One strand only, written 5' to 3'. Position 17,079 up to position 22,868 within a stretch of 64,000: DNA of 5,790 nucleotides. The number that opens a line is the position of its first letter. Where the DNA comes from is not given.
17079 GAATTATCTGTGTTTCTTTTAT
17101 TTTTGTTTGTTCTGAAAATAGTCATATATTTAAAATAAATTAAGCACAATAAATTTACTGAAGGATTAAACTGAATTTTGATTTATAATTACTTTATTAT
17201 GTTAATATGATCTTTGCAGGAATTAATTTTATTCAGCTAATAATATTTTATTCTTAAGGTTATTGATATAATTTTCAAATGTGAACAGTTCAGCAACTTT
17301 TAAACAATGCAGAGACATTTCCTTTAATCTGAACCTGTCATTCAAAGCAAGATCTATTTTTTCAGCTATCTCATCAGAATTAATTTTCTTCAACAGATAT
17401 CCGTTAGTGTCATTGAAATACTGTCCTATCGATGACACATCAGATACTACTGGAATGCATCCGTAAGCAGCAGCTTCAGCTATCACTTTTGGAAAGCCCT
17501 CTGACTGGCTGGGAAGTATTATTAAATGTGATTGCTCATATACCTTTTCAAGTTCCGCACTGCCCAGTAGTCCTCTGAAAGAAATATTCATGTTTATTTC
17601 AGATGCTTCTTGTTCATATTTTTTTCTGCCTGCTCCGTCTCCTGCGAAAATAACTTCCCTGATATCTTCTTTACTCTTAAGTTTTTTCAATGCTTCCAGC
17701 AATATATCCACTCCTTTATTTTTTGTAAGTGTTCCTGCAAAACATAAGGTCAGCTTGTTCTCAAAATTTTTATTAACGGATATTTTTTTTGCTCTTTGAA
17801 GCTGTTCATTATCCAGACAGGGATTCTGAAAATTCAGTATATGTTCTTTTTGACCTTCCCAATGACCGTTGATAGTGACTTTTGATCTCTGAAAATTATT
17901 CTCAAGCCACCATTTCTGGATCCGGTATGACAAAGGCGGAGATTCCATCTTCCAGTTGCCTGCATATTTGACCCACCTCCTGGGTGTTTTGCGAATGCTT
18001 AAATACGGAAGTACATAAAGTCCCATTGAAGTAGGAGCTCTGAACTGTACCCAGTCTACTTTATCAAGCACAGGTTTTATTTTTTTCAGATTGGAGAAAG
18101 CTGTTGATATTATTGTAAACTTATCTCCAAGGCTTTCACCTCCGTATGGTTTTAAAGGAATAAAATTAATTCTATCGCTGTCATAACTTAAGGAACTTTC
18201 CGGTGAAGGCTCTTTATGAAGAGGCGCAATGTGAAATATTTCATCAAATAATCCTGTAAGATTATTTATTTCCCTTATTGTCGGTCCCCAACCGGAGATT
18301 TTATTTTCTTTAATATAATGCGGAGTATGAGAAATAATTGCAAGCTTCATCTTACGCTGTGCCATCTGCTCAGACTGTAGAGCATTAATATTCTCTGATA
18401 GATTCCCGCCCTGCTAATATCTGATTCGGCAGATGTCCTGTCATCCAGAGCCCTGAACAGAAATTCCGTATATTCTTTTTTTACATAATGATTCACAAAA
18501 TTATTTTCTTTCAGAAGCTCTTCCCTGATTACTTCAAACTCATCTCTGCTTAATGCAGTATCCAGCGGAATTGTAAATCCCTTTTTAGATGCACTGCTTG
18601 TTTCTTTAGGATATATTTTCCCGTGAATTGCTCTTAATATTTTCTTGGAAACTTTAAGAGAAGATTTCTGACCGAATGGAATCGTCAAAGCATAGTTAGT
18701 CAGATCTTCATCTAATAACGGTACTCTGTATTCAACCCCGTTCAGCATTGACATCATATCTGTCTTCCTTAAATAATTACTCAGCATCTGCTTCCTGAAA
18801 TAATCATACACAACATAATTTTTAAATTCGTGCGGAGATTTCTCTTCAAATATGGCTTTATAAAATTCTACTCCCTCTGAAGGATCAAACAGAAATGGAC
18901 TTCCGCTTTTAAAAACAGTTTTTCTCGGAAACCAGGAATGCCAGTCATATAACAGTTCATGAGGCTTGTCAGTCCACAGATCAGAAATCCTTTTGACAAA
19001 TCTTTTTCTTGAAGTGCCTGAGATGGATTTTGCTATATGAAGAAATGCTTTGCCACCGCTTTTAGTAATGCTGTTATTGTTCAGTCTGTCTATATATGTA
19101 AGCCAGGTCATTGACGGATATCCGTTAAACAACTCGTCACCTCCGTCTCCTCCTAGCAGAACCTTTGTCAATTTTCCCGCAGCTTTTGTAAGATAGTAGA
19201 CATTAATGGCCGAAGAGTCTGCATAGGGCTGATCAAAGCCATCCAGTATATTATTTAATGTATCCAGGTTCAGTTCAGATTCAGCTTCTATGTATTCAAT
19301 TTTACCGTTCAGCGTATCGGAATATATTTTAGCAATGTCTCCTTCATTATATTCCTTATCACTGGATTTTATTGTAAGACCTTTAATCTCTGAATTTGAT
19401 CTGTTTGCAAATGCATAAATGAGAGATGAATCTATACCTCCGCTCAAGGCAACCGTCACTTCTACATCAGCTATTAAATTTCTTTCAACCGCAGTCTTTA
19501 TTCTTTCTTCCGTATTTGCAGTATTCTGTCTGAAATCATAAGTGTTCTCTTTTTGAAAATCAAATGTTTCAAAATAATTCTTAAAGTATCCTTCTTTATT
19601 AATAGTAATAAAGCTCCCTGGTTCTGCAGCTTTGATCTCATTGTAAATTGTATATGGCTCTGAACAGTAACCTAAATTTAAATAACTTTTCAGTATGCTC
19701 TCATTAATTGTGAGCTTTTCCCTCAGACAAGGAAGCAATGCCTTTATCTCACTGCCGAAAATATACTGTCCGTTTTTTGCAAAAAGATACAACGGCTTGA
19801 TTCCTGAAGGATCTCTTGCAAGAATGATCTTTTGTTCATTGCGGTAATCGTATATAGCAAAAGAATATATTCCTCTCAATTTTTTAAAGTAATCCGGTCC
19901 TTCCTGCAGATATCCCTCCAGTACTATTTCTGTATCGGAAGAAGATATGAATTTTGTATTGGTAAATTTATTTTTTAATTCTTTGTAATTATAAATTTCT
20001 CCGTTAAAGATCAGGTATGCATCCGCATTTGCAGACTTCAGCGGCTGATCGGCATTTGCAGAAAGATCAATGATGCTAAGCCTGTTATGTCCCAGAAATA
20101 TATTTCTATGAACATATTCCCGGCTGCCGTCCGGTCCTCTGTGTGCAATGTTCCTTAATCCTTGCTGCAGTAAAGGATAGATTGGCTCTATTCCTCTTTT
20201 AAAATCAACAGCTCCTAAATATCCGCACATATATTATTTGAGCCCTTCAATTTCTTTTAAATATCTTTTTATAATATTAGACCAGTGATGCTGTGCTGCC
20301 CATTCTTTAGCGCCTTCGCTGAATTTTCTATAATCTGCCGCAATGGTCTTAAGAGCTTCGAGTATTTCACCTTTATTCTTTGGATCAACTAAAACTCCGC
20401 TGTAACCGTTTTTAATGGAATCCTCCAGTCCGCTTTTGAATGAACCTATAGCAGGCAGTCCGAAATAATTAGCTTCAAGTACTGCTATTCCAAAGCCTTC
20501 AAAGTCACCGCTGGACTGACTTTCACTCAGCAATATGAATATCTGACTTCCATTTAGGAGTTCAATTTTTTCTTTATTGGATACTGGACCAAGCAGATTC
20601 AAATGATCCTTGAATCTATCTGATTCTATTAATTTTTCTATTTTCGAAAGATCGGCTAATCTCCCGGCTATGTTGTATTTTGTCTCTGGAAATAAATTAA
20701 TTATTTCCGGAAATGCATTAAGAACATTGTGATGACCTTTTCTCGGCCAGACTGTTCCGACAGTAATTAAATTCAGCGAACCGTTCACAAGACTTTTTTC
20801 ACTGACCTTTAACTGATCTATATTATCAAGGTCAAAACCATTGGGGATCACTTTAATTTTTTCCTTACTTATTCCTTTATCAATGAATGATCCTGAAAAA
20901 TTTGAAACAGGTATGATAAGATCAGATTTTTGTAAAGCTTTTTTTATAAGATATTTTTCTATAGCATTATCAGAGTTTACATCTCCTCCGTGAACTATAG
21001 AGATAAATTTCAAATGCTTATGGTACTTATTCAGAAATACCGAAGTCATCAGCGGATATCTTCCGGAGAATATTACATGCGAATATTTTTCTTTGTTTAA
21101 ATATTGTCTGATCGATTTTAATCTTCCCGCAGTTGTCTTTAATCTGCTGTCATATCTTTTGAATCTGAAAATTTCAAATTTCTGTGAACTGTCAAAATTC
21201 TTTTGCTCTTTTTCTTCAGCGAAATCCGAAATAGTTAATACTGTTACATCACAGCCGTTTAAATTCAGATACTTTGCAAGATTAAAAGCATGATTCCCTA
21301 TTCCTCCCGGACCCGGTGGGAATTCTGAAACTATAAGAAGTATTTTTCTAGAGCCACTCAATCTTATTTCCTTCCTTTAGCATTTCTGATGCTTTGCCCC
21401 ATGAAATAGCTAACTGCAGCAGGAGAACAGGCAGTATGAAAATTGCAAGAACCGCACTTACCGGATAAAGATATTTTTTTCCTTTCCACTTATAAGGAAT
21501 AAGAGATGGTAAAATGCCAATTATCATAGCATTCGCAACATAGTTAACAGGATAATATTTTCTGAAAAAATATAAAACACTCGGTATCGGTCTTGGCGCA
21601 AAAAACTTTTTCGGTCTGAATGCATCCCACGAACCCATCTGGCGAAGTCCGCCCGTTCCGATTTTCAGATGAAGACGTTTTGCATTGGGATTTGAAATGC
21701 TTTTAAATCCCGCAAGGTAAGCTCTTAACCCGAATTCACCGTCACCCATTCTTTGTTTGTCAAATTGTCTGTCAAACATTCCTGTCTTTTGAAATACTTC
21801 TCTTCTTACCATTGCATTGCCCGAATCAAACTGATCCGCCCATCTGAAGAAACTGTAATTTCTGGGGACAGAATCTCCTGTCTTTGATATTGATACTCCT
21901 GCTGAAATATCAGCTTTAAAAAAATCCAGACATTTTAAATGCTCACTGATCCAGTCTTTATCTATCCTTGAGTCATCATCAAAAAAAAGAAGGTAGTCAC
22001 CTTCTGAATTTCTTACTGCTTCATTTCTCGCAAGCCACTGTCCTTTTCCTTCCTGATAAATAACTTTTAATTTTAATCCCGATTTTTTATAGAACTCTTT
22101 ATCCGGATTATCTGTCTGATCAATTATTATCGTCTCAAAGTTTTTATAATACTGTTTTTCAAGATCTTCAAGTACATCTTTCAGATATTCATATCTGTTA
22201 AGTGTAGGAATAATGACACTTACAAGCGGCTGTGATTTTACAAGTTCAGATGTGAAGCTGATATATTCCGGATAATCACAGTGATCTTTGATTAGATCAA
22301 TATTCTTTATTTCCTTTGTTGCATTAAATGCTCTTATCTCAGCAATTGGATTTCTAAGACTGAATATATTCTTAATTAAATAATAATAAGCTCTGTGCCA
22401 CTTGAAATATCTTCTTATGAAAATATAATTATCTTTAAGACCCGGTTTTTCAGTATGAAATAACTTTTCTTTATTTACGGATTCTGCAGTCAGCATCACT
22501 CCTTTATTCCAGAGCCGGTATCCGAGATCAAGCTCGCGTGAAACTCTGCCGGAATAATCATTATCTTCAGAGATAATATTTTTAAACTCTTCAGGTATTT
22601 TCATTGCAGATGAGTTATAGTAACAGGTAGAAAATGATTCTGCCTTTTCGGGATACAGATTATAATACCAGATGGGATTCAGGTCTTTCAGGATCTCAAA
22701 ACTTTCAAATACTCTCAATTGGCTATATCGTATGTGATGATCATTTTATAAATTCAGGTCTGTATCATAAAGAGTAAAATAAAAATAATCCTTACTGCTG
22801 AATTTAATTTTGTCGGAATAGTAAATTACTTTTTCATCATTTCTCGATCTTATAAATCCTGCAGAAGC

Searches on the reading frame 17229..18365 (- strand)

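Call 29: search_protein_families(library=pfam, proteins=[window:17229-18365:-], max_evalue=0.001)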
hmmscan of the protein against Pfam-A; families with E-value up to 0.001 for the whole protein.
window:17229-18365:- (378 aa): 4 families
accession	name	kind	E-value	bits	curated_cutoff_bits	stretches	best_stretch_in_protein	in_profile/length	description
PF00534.26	Glycos_transf_1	-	2e-30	106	26.4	1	193-346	4-161/172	Glycosyl transferases group 1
PF13692.12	Glyco_trans_1_4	-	2.7e-24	86.5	27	1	206-343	3-142/142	Glycosyl transferases group 1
PF20706.3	GT4-conflict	-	6.5e-07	29.1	26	1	201-320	194-323/385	Family 4 Glycosyltransferase in conflict systems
PF13524.12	Glyco_trans_1_2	-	0.00019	21.8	25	1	225-346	5-117/144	Glycosyl transferase-like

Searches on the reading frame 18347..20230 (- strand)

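Call 29: search_protein_families(library=pfam, proteins=[window:18347-20230:-], max_evalue=0.001)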
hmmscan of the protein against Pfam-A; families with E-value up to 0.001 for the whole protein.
window:18347-20230:- (627 aa): 4 families
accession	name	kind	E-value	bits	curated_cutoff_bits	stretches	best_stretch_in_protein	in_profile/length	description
PF00733.27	Asn_synthase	-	5.3e-57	194.5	21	1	241-602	3-339/354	Asparagine synthase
PF13537.11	GATase_7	-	3e-35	121.3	25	1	48-166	1-122/123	Glutamine amidotransferase domain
PF13522.11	GATase_6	-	2e-31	109.2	27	1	33-161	1-130/130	Glutamine amidotransferase domain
PF12481.13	DUF3700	-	0.00038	20.4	27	1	66-160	72-171/228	Aluminium induced protein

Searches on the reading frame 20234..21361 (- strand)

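Call 29: search_protein_families(library=pfam, proteins=[window:20234-21361:-], max_evalue=0.001)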
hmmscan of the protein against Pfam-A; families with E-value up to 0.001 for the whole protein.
window:20234-21361:- (375 aa): 6 families
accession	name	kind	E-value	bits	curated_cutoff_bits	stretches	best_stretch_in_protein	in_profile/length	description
PF00534.26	Glycos_transf_1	-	1.3e-29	103.4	26.4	1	194-353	14-171/172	Glycosyl transferases group 1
PF13439.12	Glyco_transf_4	-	4.7e-19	69.5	28.5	1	18-179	1-169/170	Glycosyltransferase Family 4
PF13692.12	Glyco_trans_1_4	-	1.2e-18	68.2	27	1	197-343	3-142/142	Glycosyl transferases group 1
PF13579.12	Glyco_trans_4_4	-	3.7e-06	27.8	29.7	1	19-175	1-158/158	Glycosyl transferase 4-like domain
PF13477.12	Glyco_trans_4_2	-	4.3e-05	24.2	23.4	1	24-150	12-136/139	Glycosyl transferase 4-like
PF08323.17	Glyco_transf_5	-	0.00019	21.7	22.7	1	6-87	1-84/239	Starch synthase catalytic domain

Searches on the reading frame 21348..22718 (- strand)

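Call 29: search_protein_families(library=pfam, proteins=[window:21348-22718:-], max_evalue=0.001)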
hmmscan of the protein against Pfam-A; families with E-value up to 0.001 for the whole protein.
window:21348-22718:- (456 aa): 3 families
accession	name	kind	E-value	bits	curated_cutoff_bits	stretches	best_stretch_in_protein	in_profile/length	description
PF00535.33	Glycos_transf_2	-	3.5e-21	76.3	23.3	1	167-290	1-129/168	Glycosyl transferase family 2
PF10111.15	Glyco_tranf_2_2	-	4.1e-06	26.9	27.3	1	167-264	1-106/276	Glycosyltransferase like family 2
PF13641.12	Glyco_tranf_2_3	-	0.00021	21.8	27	0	164-271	2-118/230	Glycosyltransferase like family 2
